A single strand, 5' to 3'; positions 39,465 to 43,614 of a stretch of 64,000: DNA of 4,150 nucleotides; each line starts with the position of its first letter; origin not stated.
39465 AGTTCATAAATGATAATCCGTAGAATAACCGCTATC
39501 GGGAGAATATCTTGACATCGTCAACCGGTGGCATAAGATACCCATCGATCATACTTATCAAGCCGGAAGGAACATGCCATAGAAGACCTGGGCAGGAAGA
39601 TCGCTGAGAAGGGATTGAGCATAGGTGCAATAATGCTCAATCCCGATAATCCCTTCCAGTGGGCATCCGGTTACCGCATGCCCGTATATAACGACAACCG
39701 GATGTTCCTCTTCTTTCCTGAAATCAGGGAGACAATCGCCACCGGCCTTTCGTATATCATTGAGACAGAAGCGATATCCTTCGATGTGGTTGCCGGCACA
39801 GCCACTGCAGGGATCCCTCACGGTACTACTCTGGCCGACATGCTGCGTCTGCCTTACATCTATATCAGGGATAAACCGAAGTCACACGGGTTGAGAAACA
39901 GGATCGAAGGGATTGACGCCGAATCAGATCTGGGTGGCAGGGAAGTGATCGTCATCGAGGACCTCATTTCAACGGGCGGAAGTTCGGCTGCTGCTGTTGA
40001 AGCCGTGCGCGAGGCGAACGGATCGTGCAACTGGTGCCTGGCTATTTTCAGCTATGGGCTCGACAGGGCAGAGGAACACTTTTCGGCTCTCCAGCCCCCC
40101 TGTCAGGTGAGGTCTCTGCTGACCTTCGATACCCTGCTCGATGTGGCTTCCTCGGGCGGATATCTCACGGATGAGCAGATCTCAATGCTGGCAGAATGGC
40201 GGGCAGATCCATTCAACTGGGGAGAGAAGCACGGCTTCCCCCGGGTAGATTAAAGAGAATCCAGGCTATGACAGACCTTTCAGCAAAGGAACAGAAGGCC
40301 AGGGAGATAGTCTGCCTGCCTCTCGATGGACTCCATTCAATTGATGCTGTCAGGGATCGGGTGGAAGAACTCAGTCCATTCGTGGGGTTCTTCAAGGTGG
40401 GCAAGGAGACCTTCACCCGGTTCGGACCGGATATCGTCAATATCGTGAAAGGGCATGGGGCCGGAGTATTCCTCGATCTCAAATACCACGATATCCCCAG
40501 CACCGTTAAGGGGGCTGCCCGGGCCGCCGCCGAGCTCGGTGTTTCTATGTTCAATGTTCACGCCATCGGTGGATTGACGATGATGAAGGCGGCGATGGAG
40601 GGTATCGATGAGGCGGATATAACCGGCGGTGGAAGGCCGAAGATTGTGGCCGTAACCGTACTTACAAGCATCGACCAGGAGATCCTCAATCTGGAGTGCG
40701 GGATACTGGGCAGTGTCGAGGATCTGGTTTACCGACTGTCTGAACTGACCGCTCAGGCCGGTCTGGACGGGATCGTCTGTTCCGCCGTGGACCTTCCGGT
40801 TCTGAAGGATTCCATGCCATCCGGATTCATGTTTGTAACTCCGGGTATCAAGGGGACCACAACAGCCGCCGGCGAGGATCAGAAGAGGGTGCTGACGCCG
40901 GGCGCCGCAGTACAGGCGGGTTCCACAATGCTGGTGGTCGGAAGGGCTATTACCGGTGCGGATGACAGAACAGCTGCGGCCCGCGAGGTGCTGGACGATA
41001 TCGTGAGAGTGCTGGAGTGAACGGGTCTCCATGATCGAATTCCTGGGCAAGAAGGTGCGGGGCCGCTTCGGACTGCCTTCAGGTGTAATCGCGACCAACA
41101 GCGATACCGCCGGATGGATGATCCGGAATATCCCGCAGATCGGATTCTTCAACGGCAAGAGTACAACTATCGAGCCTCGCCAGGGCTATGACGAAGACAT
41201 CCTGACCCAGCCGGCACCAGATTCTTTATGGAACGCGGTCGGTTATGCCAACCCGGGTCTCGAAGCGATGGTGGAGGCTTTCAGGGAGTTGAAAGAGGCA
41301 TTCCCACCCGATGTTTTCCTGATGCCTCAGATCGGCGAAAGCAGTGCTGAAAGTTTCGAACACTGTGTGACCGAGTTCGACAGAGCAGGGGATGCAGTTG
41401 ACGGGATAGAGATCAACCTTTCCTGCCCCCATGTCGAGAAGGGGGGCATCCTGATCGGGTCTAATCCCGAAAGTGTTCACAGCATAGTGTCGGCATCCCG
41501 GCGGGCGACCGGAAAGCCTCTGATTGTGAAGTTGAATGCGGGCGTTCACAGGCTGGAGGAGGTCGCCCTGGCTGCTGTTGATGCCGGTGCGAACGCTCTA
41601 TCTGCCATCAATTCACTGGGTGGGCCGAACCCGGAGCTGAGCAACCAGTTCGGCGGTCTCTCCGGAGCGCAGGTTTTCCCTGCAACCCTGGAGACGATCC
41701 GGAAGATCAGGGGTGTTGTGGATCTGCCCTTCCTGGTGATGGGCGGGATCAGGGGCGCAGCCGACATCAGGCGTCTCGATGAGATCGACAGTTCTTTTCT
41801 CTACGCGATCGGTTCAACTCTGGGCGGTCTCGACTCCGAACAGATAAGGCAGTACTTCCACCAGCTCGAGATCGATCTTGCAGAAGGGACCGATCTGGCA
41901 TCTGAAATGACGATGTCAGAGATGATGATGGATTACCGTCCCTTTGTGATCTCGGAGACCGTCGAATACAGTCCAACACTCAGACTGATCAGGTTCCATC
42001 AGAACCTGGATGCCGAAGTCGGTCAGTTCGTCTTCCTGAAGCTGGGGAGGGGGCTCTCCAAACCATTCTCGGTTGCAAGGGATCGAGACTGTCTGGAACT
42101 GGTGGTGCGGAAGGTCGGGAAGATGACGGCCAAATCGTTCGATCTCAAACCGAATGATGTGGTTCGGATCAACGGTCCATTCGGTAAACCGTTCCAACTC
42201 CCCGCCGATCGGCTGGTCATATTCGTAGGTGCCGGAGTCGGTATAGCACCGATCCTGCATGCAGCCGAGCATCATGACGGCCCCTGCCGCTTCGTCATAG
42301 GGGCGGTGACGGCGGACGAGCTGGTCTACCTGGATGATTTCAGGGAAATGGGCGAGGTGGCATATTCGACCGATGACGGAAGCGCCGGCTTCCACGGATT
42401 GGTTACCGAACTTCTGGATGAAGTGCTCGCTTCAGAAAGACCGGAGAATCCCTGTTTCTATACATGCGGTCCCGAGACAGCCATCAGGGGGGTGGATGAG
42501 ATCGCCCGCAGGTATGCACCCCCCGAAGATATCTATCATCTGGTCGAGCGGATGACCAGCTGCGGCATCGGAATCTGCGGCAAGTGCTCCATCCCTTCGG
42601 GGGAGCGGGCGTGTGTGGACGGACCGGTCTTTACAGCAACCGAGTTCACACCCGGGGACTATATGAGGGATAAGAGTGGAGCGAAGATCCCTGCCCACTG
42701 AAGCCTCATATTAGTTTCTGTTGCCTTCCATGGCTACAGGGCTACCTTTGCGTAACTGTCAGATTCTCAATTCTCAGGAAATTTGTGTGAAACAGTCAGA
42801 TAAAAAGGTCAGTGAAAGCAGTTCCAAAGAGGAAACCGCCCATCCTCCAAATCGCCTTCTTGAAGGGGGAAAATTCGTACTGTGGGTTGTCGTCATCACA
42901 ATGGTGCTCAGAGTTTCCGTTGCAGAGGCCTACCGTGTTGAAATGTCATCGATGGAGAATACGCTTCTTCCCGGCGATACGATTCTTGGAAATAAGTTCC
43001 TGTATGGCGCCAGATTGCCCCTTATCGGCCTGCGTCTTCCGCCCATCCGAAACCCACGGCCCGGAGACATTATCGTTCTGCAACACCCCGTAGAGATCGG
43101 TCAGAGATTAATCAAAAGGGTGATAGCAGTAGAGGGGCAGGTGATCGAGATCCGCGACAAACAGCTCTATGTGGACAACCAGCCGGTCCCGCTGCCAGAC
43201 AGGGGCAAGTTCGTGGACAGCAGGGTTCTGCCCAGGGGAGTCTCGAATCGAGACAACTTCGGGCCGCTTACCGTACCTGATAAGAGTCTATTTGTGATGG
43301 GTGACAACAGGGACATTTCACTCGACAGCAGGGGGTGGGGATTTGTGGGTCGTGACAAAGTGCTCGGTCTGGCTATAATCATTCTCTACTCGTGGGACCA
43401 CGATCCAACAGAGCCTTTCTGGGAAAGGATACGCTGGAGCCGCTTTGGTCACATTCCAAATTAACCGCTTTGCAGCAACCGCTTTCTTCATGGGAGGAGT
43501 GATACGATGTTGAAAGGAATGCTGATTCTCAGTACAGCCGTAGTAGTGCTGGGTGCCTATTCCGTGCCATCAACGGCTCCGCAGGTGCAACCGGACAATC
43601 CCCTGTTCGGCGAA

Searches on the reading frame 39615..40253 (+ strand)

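Call 21: search_protein_families(library=pfam, proteins=[window:39615-40253:+], max_evalue=0.00001)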
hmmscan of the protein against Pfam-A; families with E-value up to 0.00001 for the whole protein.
window:39615-40253:+ (212 aa): 1 family
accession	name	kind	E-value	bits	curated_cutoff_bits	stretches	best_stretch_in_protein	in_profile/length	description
PF00156.33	Pribosyltran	-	2.5e-08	33.8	26.3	1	42-138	15-117/158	Phosphoribosyl transferase domain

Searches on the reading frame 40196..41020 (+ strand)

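Call 21: search_protein_families(library=pfam, proteins=[window:40196-41020:+], max_evalue=0.00001)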
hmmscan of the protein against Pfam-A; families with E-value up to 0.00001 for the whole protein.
window:40196-41020:+ (274 aa): 1 family
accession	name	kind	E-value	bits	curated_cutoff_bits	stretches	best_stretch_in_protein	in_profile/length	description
PF00215.30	OMPdecase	-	9.1e-50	170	27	1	39-264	3-220/221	Orotidine 5'-phosphate decarboxylase / HUMPS family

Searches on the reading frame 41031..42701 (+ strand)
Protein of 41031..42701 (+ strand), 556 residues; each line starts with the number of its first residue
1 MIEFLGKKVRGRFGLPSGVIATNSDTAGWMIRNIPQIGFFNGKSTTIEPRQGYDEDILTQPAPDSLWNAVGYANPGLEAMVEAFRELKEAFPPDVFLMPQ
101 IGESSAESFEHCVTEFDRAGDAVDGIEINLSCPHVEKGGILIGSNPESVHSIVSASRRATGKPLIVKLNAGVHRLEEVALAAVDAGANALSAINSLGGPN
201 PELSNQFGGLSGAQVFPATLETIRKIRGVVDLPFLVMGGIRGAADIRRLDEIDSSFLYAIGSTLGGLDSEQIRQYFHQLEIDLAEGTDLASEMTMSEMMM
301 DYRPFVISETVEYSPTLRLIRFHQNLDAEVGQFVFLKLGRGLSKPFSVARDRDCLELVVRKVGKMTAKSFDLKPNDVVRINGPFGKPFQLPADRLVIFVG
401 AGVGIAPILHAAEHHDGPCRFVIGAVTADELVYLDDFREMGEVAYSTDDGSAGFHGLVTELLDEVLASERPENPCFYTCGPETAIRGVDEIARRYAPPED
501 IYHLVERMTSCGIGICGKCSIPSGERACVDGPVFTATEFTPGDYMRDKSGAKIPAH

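Call 21: search_protein_families(library=pfam, proteins=[window:41031-42701:+], max_evalue=0.00001)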
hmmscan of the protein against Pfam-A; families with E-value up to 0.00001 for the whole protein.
window:41031-42701:+ (556 aa): 3 families
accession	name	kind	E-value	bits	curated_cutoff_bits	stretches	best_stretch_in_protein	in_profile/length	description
PF01180.27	DHO_dh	-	1.6e-30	106.8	27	1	3-246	5-255/291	Dihydroorotate dehydrogenase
PF10418.14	DHODB_Fe-S_bind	-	6.2e-09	35.9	23.9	1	506-538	1-39/41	Iron-sulfur cluster binding domain of dihydroorotate dehydrogenase B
PF01207.24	Dus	-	2.9e-06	27.1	20.4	0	100-248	59-201/311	Dihydrouridine synthase (Dus)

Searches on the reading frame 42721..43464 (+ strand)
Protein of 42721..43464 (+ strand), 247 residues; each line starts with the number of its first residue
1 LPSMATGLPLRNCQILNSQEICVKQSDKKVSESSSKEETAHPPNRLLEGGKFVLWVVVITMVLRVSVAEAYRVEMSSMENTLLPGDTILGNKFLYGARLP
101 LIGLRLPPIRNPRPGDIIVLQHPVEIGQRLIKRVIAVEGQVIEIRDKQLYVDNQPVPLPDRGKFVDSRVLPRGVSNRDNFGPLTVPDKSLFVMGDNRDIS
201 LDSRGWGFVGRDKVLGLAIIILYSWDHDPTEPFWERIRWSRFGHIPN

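Call 22: search_protein_families(library=pfam, proteins=[window:42721-43464:+], max_evalue=0.00001)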
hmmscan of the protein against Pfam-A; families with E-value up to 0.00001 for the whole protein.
window:42721-43464:+ (247 aa): 1 family
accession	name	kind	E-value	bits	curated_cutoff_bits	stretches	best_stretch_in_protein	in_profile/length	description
PF10502.14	Peptidase_S26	-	4.3e-40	137.9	22.9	1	50-222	5-167/168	Signal peptidase, peptidase S26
